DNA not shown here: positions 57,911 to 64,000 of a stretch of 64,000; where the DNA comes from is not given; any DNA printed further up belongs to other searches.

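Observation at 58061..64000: Giant (>1980 aa) surface protein with LTD, beta-helix and Ig-like arrays, missed by the ORF track because it has no stop in the window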

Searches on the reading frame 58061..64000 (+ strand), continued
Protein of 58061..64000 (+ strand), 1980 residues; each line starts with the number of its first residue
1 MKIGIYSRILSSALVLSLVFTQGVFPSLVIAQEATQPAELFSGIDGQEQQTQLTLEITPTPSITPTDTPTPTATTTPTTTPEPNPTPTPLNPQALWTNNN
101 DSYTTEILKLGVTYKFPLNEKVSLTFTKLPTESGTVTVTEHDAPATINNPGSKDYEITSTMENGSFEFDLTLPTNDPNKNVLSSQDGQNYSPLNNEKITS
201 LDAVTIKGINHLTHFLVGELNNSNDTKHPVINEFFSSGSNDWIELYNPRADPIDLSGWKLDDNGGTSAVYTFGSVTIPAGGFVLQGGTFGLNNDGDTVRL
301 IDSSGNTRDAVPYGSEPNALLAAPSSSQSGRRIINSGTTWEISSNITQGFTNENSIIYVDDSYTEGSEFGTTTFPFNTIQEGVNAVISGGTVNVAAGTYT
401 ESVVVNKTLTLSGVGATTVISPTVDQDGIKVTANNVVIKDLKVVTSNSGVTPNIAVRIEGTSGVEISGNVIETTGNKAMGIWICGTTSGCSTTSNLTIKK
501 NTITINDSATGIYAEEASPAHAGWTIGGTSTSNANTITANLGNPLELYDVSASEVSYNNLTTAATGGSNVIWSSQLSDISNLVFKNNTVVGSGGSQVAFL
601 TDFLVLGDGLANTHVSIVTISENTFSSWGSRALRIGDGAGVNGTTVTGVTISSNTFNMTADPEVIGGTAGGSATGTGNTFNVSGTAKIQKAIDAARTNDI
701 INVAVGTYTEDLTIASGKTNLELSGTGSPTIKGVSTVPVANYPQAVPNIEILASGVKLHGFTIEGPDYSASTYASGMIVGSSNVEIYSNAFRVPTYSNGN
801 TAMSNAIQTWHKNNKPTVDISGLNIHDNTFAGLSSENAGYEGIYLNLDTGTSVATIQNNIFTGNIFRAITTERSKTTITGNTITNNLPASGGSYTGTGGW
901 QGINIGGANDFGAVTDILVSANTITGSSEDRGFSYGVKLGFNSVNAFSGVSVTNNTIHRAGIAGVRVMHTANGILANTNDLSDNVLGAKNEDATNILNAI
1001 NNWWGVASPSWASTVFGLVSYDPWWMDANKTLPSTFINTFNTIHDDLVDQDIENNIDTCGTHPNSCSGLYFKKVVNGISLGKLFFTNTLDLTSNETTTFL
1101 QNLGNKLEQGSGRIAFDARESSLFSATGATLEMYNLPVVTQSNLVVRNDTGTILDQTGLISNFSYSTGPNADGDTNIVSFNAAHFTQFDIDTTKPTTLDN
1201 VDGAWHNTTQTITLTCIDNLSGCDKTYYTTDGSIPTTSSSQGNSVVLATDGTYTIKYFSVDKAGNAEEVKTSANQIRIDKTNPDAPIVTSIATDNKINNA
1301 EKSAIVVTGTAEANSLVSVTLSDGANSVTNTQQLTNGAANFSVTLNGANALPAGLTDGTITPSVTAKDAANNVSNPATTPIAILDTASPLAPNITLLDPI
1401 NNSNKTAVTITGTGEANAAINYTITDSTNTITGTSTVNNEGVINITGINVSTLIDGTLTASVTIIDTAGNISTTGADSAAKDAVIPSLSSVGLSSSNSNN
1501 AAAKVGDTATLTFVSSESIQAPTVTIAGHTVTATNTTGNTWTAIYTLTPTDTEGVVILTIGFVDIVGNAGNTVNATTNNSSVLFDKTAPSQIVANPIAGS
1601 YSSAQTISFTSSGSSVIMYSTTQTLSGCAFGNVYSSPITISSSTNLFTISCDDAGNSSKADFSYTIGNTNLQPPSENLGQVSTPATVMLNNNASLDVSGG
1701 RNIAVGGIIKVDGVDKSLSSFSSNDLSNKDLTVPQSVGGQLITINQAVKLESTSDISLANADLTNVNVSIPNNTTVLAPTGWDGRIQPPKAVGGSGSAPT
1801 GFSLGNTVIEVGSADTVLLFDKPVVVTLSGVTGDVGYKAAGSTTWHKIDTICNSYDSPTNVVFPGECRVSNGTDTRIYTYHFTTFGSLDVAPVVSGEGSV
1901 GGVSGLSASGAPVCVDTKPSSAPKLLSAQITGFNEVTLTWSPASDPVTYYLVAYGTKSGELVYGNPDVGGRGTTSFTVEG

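Call 87: find_related_loci(query=P0001, collection=metagenome_contigs, flank=10000)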
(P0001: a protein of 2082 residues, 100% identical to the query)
Query P0001 (2082 aa) in metagenome_contigs; peptide patterns used: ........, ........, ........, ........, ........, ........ (x = any residue, [..] = any of these).
600 stretches matched a pattern (row limit reached: there are more); 167 encode a relative of the query (tblastn E <= 1e-3); the best 80 are kept; 80 distinct loci.
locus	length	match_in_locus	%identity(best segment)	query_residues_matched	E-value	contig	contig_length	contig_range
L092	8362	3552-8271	45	230-1888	2e-122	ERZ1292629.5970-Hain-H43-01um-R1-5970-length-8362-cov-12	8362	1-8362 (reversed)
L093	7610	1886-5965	58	376-1287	1e-114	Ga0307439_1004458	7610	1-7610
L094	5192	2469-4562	65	357-636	1e-89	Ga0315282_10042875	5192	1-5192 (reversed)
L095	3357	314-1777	50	94-1031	6e-79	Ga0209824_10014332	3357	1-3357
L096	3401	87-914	52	374-656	4e-64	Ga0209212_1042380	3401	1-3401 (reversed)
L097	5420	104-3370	37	3-1903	7e-61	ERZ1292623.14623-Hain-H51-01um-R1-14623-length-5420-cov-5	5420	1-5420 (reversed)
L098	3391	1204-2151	36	189-340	4e-14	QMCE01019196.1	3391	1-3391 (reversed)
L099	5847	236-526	45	239-316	7e-11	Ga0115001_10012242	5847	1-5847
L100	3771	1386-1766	34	231-358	1e-10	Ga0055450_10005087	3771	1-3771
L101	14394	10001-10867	36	230-352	5e-10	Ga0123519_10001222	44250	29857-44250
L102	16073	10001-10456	34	207-359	1e-9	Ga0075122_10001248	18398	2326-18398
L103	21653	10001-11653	40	215-305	1e-9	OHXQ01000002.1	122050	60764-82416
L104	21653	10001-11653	40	215-305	1e-9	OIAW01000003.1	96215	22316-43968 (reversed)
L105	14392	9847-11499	40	215-305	2e-9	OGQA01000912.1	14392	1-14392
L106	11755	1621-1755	56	240-284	2e-9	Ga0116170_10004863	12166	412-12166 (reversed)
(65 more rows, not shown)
